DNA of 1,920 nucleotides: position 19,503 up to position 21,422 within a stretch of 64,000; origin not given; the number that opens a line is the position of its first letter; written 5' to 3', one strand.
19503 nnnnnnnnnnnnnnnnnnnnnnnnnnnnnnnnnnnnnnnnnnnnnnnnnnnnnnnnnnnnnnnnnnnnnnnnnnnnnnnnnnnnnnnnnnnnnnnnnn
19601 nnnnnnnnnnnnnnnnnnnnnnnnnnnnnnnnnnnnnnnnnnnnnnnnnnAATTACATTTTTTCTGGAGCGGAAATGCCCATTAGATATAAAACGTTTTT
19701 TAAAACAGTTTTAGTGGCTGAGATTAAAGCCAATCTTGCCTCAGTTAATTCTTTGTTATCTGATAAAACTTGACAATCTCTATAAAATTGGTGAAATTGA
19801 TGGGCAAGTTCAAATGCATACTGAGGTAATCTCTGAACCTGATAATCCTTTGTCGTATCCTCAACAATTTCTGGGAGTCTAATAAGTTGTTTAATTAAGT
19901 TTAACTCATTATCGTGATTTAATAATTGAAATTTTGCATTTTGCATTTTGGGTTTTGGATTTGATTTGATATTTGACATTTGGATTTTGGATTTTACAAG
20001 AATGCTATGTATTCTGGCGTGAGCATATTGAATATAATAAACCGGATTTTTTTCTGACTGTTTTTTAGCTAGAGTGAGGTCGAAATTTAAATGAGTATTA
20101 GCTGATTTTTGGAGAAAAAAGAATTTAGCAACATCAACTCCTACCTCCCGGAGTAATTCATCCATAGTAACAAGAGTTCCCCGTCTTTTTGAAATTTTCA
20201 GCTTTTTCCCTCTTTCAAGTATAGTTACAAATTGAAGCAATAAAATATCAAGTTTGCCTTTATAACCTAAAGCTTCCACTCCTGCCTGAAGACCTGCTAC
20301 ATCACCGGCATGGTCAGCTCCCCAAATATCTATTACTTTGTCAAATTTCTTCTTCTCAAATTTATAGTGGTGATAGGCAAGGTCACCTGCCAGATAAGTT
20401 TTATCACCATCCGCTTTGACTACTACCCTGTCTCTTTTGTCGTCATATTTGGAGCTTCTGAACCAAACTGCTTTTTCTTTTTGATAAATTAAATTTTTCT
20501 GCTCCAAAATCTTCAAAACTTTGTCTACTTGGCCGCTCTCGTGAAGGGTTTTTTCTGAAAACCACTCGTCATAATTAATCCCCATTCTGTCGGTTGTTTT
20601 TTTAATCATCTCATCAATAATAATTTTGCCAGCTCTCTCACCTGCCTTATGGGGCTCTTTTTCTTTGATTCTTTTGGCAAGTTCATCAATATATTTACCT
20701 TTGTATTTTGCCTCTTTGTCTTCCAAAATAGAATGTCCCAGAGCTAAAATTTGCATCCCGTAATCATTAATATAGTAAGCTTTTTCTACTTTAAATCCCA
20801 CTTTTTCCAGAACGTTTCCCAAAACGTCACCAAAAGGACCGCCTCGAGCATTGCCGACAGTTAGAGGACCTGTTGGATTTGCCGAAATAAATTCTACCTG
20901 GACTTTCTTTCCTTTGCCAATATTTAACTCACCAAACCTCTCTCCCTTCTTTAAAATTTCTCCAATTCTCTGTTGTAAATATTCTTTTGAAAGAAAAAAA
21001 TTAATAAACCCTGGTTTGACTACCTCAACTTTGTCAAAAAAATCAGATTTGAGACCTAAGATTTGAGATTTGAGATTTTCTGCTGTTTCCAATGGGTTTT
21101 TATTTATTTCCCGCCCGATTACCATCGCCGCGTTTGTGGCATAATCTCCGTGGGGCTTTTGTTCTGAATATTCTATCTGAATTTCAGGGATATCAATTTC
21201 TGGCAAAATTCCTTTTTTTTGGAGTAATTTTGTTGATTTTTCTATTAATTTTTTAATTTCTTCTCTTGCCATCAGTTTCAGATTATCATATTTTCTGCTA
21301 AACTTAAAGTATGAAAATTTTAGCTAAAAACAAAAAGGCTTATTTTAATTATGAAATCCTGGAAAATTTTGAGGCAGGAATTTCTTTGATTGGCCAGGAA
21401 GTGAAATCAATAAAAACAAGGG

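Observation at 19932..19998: Pervasive ~7-nt-period tandem-repeat blocks inserted in frame in conserved enzymes (overview, ArgRS example)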

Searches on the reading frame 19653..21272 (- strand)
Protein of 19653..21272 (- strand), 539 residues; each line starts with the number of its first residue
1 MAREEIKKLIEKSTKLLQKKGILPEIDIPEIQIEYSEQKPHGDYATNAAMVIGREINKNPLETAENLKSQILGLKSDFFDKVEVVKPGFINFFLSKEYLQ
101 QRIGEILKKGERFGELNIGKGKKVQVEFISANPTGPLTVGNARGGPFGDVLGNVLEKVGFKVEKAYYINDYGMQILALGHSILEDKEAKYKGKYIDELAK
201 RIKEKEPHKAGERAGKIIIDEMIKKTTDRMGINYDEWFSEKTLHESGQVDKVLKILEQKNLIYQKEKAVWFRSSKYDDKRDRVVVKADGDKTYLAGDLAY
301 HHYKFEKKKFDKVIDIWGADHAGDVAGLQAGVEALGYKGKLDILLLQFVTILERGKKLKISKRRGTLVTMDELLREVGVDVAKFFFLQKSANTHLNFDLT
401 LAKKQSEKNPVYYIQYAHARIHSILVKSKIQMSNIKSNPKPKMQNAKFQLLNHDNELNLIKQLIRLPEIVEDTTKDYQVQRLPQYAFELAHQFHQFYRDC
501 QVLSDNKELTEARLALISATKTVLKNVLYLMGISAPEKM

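Call 10: find_related_loci(query=window:19653-21272:-, collection=genome_contigs, flank=10000)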
Query window:19653-21272:- (539 aa) in genome_contigs; peptide patterns used: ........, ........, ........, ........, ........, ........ (x = any residue, [..] = any of these).
51 stretches matched a pattern; 20 encode a relative of the query (tblastn E <= 1e-3); 20 distinct loci.
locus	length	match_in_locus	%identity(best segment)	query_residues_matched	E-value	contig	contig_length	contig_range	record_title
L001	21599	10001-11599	79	1-539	0e+0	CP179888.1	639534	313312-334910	MAG: Candidatus Nealsonbacteria bacterium isolate ER9H13parc1 chromosome, complete genome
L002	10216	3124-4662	71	1-539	0e+0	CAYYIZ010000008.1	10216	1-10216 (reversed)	MAG TPA_asm: uncultured Candidatus Saccharibacteria bacterium isolate binchicken_co34_538 genome assembly, contig: NODE_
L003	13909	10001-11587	69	1-539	0e+0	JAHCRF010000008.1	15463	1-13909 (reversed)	MAG: Patescibacteria group bacterium isolate CR_Bin_039 NODE_8_length_15463_cov_17.909593, whole genome shotgun sequence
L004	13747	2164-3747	68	1-539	0e+0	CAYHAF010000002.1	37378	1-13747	MAG TPA_asm: uncultured Candidatus Saccharibacteria bacterium isolate ERP119294_co1_87 genome assembly, contig: NODE_117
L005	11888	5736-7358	69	1-539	0e+0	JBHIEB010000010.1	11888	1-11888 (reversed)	MAG: Candidatus Paceibacterales bacterium isolate b3.sp2_bin.52 NODE_1729_length_11888_cov_5.857940, whole genome shotgu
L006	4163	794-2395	68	1-539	0e+0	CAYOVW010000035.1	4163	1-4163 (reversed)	MAG TPA_asm: uncultured Candidatus Saccharibacteria bacterium isolate SRP345593_co1_116 genome assembly, contig: NODE_14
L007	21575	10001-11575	66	20-539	0e+0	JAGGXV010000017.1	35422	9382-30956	MAG: bacterium isolate AUK161 PB_MBMC_115_c_000000000022, whole genome shotgun sequence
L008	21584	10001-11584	61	1-539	0e+0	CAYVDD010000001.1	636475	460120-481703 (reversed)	MAG TPA_asm: uncultured Candidatus Saccharibacteria bacterium isolate SRP323688_co1_61 genome assembly, contig: NODE_7_l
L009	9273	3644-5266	61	3-539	0e+0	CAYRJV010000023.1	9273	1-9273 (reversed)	MAG TPA_asm: uncultured Candidatus Saccharibacteria bacterium isolate SRP098346_co1_407 genome assembly, contig: NODE_97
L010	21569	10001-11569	61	1-539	0e+0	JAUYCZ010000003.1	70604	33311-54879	MAG: bacterium isolate C20_maxbin.116 C20_k141_544988, whole genome shotgun sequence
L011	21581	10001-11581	64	1-539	0e+0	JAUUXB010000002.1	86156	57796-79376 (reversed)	MAG: bacterium isolate CSMAG_54 CSMAG_54_k141_1068573_length_86156_cov_8.9301, whole genome shotgun sequence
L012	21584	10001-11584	67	1-539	0e+0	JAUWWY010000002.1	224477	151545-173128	MAG: bacterium isolate CSMAG_2670 CSMAG_2670_k127_2154192_length_224477_cov_38.7408, whole genome shotgun sequence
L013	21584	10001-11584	62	1-539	0e+0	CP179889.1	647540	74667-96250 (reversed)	MAG: Candidatus Nealsonbacteria bacterium isolate ER8H12parc2 chromosome, complete genome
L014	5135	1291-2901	56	1-539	0e+0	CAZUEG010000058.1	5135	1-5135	MAG TPA_asm: uncultured Candidatus Saccharibacteria bacterium isolate binchicken_co387_178 genome assembly, contig: NODE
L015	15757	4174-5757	58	1-539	0e+0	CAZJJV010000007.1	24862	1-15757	MAG TPA_asm: uncultured Candidatus Saccharibacteria bacterium isolate binchicken_co6_447 genome assembly, contig: NODE_1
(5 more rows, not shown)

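Call 16: find_related_loci(query=window:19653-21272:-, collection=metagenome_contigs, flank=10000)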
Query window:19653-21272:- (539 aa) in metagenome_contigs; peptide patterns used: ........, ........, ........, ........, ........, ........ (x = any residue, [..] = any of these).
139 stretches matched a pattern; 81 encode a relative of the query (tblastn E <= 1e-3); the best 80 are kept; 80 distinct loci.
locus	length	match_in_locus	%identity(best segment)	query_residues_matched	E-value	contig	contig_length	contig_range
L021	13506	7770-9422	78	1-539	0e+0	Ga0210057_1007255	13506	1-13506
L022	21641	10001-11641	77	1-539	0e+0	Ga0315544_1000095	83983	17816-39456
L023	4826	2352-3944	75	1-539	0e+0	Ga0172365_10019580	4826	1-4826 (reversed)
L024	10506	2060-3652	75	1-539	0e+0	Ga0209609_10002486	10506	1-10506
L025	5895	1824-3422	79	1-539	0e+0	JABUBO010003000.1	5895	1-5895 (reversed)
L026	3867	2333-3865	75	1-519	0e+0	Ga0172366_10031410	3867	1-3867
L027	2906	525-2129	72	1-539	0e+0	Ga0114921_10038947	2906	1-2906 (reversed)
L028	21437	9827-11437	71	1-539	0e+0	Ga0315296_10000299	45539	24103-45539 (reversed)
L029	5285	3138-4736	70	1-539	0e+0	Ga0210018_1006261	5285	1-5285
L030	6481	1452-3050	70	1-539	0e+0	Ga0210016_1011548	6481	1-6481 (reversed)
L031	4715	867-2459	69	1-539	0e+0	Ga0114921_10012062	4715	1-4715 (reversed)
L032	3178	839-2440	72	1-539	0e+0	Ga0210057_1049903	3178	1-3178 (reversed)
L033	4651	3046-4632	69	1-539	0e+0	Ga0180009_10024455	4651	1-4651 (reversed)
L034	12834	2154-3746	69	3-539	0e+0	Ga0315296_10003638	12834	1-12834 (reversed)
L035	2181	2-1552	70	17-539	0e+0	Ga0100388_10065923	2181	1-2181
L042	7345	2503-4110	67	3-539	0e+0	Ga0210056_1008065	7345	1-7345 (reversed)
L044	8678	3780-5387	67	3-539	0e+0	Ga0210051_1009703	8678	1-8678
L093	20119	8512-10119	67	3-539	0e+0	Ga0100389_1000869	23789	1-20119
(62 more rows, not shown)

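Call 31: search_protein_families(library=pfam, proteins=[window:19653-21272:-], max_evalue=0.00001)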
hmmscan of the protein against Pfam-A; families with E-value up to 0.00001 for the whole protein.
window:19653-21272:- (539 aa): 3 families
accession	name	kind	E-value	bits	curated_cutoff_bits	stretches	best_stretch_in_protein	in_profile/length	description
PF05746.21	DALR_1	-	1.7e-35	122.1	22.3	1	414-539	1-117/117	DALR anticodon binding domain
PF00750.26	tRNA-synt_1d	-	7.4e-18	65.1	23.3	2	223-376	143-297/349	tRNA synthetases class I (R), catalytic domain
PF03485.21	Arg_tRNA_synt_N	-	2.1e-17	64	21.5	1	5-94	2-85/85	Arginyl tRNA synthetase N terminal domain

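Call 46: search_solved_structures(query=window:19653-21272:-, show_alignments=2, max_evalue=1e-20)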
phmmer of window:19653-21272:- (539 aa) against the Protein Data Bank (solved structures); distinct sequences matched with E-value up to 1e-20: 10.
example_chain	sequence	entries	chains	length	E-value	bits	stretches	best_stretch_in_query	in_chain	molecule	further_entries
3fnr_A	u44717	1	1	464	4.3e-75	256.9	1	94-539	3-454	Arginyl-tRNA synthetase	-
2zue_A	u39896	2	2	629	1.1e-51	179.6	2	20-187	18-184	Arginyl-tRNA synthetase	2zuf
1bs2_A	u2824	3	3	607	3.5e-33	118.6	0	76-191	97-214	PROTEIN (ARGINYL-TRNA SYNTHETASE) | ARGINYL-TRNA SYNTHETASE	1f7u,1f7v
4q2t_A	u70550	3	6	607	8.9e-28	100.8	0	20-187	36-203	Arginine--tRNA ligase, cytoplasmic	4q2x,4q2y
4zaj_A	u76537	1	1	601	1.3e-27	100.2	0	20-187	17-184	Arginine--tRNA ligase, cytoplasmic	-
4r3z_B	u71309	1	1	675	1.9e-27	99.7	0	20-187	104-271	Arginine--tRNA ligase, cytoplasmic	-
4oby_A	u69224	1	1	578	6.1e-27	98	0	30-178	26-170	Arginine--tRNA ligase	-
5yym_A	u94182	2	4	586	6.5e-27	97.9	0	30-178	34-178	Arginine--tRNA ligase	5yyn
5b63_A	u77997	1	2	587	6.5e-27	97.9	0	30-178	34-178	Arginine--tRNA ligase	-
6ao8_A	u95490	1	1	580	2.1e-21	79.7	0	34-185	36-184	Arginine--tRNA ligase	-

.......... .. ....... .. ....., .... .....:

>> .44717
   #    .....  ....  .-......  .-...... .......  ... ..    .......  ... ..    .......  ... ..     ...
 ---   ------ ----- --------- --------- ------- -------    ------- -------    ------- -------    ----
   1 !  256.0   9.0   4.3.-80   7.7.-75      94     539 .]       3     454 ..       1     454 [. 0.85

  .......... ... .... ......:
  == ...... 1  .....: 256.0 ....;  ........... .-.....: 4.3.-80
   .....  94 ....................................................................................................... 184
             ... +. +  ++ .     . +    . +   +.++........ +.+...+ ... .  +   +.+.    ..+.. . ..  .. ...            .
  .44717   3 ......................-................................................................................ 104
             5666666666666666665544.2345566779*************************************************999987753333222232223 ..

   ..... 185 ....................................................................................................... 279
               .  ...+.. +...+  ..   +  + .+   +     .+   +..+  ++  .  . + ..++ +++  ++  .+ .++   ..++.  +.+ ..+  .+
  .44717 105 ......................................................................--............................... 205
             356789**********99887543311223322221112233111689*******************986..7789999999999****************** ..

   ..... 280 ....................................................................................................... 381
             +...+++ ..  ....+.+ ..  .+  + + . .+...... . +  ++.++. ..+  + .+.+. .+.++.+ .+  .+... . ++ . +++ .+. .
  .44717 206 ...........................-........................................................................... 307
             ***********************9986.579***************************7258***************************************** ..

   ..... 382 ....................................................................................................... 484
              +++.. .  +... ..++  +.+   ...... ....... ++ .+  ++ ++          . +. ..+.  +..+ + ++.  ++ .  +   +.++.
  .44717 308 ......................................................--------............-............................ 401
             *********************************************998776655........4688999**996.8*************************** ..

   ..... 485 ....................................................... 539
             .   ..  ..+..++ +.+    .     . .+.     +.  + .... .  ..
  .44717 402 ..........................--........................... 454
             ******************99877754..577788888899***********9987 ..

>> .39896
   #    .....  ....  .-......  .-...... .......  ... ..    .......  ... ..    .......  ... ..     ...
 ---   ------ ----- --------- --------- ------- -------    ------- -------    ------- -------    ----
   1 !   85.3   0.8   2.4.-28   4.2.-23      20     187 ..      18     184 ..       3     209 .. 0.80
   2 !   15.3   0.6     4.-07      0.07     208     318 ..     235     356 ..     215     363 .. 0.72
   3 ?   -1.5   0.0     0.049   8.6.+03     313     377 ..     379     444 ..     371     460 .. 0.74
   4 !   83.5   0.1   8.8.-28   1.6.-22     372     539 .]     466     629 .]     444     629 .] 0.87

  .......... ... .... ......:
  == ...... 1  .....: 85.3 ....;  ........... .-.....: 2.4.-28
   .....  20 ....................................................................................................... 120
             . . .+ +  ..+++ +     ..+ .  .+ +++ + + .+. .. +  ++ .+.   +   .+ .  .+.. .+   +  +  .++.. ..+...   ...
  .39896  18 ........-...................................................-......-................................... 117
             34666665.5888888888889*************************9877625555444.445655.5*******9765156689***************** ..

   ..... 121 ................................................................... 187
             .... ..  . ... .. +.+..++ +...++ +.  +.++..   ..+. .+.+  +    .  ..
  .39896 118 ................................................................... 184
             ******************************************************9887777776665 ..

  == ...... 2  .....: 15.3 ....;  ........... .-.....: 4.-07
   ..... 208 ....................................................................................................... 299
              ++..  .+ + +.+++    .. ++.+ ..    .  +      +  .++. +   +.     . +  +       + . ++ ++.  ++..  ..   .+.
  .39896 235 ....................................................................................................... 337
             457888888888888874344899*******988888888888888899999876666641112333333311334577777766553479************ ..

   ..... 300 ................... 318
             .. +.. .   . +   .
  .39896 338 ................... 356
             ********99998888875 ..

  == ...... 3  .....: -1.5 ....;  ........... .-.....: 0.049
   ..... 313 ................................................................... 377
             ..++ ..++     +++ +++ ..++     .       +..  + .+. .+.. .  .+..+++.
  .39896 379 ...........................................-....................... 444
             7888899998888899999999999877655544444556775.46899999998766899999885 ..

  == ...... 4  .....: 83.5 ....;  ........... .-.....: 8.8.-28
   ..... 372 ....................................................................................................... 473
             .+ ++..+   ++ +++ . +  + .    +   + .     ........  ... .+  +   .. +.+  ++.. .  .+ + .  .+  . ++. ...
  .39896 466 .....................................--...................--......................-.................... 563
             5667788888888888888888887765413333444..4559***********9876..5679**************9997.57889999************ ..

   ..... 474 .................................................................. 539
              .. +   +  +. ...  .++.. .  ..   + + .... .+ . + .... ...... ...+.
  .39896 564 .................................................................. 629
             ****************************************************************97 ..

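Call 84: predict_structure(protein=window:19653-21272:-)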
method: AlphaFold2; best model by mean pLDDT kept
length: 539 residues; sequences in the alignment: 1
mean_pLDDT: 37.3   pTM: 0.21
mean pLDDT of the five models: 37.3, 36.4, 34.0, 32.3, 29.8
residues with pLDDT >= 90: 0; 70-90: 0; 50-70: 53; < 50: 486
segments of 3 or more residues with pLDDT < 50: 1-7, 21-58, 74-78, 85-92, 103-154, 157-487, 498-512, 525-539
pLDDT, mean of each block of 10 residues (from residue 1): 42 53 39 30 29 39 56 50 49 50 46 36 39 42 37 48 40 34 32 38 35 39 39 33 29 33 24 25 24 25 34 32 36 31 29 25 28 34 25 28 38 43 38 33 30 39 41 40 47 50 44 50 48 41
secondary structure, 60 per line:
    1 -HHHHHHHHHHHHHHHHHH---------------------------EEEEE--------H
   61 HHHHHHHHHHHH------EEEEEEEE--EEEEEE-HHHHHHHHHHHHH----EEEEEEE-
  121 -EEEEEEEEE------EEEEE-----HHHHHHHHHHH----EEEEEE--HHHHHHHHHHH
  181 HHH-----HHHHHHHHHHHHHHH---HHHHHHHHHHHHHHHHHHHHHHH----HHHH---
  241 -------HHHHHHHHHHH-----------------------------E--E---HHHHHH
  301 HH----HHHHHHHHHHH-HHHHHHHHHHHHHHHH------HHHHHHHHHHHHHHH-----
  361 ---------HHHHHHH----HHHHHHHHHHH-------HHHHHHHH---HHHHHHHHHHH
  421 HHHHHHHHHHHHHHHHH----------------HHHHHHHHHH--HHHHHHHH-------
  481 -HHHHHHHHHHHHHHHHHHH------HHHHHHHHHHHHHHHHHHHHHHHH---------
elements in order: H2-19 E47-51 H60-72 E79-86 E89-94 H96-108 E113-119 E122-130 E137-141 H147-157 E162-167 H170-183 H189-203 H207-229 H234-237 H248-258 H295-302 H307-317 H319-334 H341-355 H370-376 H381-391 H399-406 H410-437 H454-463 H466-473 H482-500 H507-530
